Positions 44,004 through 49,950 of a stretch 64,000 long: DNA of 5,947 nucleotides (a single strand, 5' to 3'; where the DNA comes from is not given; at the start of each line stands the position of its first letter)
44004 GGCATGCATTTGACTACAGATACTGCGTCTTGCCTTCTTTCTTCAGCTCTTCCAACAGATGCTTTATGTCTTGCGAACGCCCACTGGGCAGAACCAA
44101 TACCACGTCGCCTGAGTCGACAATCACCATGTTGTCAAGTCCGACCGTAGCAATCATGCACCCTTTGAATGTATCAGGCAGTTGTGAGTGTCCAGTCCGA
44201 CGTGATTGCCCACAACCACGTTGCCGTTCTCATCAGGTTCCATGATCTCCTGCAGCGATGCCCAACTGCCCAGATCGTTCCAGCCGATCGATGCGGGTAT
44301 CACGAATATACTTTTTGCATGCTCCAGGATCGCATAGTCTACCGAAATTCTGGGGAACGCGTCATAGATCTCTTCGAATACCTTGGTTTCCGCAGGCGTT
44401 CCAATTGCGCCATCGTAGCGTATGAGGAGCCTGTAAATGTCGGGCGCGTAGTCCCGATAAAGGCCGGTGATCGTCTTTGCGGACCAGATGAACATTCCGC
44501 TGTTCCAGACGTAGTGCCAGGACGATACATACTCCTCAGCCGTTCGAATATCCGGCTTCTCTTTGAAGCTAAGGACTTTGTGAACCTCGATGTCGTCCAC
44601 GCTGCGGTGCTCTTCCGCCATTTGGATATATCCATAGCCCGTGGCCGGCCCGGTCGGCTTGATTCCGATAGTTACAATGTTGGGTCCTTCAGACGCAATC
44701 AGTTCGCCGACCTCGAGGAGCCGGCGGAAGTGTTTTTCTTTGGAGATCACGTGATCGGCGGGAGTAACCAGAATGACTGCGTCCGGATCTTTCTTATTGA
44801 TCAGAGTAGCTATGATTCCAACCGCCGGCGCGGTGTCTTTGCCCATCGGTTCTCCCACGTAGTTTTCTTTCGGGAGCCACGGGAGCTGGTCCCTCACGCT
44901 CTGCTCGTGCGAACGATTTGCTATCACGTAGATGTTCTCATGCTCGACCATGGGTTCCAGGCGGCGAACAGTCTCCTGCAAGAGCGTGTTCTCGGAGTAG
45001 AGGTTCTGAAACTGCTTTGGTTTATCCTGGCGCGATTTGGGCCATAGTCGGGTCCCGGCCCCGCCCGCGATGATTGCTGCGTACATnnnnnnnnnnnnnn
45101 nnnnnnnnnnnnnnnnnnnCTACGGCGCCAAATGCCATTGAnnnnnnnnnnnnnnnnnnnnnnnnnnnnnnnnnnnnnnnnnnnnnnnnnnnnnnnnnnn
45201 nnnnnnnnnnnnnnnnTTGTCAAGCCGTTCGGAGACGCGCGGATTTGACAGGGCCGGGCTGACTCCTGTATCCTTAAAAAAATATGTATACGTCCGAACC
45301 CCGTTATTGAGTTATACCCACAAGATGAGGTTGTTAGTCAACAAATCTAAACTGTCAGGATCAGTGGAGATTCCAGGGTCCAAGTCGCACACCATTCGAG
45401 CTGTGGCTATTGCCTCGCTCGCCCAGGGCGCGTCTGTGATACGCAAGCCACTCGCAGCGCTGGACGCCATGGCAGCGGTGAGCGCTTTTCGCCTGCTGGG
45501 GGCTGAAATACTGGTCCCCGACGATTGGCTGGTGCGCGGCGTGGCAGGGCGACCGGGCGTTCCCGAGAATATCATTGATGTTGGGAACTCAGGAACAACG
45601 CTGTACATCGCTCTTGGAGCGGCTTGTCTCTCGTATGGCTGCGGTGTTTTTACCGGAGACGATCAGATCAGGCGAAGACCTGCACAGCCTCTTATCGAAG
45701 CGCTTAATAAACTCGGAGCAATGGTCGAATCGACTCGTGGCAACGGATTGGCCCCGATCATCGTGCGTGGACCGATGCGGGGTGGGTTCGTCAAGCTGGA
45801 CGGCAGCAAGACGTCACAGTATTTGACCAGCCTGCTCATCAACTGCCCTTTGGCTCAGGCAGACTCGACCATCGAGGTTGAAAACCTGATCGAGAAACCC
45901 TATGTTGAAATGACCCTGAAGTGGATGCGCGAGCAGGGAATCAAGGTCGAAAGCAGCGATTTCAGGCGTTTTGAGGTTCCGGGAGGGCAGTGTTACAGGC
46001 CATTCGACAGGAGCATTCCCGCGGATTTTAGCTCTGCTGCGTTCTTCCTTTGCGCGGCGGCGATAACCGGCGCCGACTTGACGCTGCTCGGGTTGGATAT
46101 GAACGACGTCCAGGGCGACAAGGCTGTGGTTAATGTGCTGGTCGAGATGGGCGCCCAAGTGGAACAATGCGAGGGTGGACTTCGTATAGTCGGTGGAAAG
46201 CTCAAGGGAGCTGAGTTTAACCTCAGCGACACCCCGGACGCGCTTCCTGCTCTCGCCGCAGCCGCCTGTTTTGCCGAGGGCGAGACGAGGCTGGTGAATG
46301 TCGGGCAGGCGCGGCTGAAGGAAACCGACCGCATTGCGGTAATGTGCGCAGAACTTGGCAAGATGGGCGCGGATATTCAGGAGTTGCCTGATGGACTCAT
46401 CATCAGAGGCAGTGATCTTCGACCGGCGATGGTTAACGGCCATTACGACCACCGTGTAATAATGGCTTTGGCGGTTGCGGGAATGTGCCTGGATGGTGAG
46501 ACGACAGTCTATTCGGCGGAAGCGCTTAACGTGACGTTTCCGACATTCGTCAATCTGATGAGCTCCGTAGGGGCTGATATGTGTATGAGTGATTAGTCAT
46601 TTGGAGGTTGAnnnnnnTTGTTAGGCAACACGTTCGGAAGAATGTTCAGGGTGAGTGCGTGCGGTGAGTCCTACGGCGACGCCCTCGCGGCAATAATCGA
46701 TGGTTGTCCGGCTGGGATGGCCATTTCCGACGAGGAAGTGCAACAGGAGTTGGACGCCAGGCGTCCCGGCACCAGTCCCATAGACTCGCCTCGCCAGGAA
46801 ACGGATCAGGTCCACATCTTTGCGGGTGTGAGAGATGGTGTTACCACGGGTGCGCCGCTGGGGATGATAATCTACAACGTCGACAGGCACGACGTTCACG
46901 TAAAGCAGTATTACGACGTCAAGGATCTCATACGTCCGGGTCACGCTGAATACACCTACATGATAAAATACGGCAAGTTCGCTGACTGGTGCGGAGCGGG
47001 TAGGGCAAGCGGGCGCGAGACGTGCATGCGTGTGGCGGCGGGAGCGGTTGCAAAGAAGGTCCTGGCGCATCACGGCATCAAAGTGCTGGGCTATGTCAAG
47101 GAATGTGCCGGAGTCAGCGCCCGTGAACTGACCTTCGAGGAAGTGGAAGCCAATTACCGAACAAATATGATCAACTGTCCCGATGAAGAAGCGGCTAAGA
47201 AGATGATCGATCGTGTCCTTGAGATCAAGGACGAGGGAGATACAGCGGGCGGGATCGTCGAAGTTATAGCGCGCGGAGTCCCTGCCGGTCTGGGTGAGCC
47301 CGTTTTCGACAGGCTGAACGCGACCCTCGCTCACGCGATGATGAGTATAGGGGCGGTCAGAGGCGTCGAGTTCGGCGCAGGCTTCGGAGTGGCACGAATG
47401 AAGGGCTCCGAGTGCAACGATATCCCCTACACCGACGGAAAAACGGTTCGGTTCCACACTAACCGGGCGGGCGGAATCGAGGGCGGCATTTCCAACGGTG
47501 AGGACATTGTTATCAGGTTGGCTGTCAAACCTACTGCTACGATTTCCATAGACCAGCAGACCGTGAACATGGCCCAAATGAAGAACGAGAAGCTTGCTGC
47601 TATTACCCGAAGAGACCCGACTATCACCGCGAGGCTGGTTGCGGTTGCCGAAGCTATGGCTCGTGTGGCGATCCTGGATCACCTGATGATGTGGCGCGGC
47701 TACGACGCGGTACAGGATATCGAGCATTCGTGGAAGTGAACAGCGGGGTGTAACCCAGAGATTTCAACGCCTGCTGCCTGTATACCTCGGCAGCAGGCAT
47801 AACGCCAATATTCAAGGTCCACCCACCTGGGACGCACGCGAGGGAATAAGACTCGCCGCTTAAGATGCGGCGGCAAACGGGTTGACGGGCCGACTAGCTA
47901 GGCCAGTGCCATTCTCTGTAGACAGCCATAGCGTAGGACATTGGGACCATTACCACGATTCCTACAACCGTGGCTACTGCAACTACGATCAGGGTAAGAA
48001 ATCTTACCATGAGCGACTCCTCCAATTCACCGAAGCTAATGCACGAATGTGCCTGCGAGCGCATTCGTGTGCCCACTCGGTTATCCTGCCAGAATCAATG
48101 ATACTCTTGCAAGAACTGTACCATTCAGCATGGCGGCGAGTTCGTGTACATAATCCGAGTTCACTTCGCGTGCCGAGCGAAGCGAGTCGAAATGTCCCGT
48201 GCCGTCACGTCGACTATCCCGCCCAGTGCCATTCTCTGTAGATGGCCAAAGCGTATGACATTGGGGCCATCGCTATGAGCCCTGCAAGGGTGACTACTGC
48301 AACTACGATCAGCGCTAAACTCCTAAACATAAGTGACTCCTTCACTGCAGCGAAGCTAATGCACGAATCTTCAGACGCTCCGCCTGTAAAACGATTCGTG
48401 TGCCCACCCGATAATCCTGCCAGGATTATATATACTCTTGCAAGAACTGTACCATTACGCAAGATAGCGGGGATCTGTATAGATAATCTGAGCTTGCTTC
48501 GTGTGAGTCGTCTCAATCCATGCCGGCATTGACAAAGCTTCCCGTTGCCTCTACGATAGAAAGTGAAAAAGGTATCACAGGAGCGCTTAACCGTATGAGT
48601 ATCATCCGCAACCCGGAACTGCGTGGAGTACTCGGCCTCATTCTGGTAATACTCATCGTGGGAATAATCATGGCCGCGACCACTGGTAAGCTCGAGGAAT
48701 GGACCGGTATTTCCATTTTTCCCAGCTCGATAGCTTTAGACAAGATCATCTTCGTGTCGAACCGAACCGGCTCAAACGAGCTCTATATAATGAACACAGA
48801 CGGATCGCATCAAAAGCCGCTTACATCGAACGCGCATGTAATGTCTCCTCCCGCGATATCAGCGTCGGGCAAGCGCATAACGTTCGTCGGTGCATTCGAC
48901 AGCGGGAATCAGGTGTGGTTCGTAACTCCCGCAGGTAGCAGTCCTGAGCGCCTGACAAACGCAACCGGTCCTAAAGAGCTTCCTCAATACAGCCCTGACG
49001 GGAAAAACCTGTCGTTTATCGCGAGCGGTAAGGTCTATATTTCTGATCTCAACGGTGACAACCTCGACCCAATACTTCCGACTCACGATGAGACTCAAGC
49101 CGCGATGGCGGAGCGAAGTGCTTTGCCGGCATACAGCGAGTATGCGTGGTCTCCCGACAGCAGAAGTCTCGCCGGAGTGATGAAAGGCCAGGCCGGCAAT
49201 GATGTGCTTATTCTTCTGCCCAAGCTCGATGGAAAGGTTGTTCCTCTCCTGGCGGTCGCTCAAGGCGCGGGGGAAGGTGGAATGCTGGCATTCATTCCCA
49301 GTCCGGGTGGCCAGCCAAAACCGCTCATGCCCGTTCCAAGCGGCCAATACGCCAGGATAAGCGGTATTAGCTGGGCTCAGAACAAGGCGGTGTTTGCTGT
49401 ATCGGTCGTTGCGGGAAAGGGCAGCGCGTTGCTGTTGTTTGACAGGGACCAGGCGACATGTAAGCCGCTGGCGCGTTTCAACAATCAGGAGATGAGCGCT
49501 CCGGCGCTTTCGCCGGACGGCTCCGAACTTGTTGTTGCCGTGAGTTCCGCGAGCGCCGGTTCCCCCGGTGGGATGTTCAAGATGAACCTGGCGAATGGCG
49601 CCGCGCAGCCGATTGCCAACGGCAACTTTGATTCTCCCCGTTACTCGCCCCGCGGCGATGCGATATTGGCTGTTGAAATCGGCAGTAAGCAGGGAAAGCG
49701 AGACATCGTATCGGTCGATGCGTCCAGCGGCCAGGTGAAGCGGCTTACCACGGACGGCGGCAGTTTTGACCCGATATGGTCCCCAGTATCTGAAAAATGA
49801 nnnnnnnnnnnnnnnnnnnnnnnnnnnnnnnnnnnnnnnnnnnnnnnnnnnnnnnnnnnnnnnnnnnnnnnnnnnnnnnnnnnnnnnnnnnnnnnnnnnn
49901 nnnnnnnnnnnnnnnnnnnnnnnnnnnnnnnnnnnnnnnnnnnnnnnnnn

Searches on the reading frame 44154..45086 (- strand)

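Call 97: search_protein_families(library=pfam, proteins=[window:44154-45086:-], max_evalue=0.001)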
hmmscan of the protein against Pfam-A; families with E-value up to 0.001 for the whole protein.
window:44154-45086:- (310 aa): 2 families
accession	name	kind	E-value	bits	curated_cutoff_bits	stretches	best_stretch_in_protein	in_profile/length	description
PF00483.29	NTP_transferase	-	7.8e-40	137.4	21.2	1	4-286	3-243/245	Nucleotidyl transferase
PF12804.13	NTP_transf_3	-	3.1e-09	37.7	27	1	3-127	1-111/160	MobA-like NTP transferase domain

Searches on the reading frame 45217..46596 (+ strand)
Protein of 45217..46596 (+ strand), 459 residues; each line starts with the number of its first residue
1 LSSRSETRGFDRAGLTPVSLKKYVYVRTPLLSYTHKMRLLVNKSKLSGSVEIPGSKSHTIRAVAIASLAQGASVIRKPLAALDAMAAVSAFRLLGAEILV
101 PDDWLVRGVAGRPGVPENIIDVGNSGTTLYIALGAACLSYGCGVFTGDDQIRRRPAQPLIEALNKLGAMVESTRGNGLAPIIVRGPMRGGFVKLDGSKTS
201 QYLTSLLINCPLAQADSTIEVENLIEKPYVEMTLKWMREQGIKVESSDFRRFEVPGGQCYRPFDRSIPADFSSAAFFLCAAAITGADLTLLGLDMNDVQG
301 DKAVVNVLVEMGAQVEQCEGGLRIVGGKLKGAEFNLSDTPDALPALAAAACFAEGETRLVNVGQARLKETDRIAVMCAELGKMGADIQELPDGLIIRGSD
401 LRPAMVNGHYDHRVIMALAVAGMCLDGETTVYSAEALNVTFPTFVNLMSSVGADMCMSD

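Call 97: search_protein_families(library=pfam, proteins=[window:45217-46596:+], max_evalue=0.001)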
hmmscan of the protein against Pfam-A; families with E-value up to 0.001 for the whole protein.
window:45217-46596:+ (459 aa): 1 family
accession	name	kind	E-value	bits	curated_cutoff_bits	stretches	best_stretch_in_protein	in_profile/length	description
PF00275.25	EPSP_synthase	-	1.7e-107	360.2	22.8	1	43-446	4-415/417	EPSP synthase (3-phosphoshikimate 1-carboxyvinyltransferase)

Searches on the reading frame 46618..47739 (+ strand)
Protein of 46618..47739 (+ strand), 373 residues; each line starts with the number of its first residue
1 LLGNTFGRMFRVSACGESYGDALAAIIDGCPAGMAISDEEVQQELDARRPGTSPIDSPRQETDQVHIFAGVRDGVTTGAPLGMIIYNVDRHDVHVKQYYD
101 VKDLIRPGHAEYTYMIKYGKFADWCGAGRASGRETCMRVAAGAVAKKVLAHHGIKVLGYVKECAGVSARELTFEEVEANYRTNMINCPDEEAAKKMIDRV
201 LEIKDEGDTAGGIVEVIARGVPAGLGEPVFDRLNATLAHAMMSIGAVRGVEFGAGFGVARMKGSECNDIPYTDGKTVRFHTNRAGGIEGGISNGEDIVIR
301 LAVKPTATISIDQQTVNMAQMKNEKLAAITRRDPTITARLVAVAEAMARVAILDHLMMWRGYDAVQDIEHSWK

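Call 97: search_protein_families(library=pfam, proteins=[window:46618-47739:+], max_evalue=0.001)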
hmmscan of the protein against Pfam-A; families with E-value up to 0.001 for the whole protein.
window:46618-47739:+ (373 aa): 1 family
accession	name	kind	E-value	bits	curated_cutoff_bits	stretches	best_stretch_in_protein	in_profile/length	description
PF01264.26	Chorismate_synt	-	4.5e-122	407.3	27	1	10-357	1-327/327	Chorismate synthase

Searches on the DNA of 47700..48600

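Call 85: search_rna_families(source=window, start=47700, end=48600, threshold=evalue, max_evalue=1)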
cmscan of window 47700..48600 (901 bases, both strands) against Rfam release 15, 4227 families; matches with E-value up to 1: 0.
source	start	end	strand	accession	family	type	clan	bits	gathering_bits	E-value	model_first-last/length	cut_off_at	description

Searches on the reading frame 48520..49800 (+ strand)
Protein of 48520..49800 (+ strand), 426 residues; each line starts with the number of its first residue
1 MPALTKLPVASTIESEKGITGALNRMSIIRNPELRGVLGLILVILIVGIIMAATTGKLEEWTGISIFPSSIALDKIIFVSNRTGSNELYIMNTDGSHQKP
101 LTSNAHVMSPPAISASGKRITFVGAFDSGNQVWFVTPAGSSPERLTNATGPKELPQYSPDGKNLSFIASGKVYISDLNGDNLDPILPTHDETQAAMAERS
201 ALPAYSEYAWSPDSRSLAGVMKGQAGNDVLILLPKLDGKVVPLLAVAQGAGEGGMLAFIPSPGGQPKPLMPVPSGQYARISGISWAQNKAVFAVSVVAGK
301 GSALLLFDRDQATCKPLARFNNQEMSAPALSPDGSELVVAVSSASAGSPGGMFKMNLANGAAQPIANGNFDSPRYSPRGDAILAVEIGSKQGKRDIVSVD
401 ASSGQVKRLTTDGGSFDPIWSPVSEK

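Call 97: search_protein_families(library=pfam, proteins=[window:48520-49800:+], max_evalue=0.001)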
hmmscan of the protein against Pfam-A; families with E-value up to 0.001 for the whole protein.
window:48520-49800:+ (426 aa): 2 families
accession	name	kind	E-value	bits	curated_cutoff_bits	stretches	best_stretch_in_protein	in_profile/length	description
PF07676.18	PD40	-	2.3e-12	47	20.9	0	143-167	2-26/38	WD40-like Beta Propeller Repeat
PF00930.27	DPPIV_N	-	1.1e-09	38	22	1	74-151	248-329/354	Dipeptidyl peptidase IV (DPP IV) N-terminal region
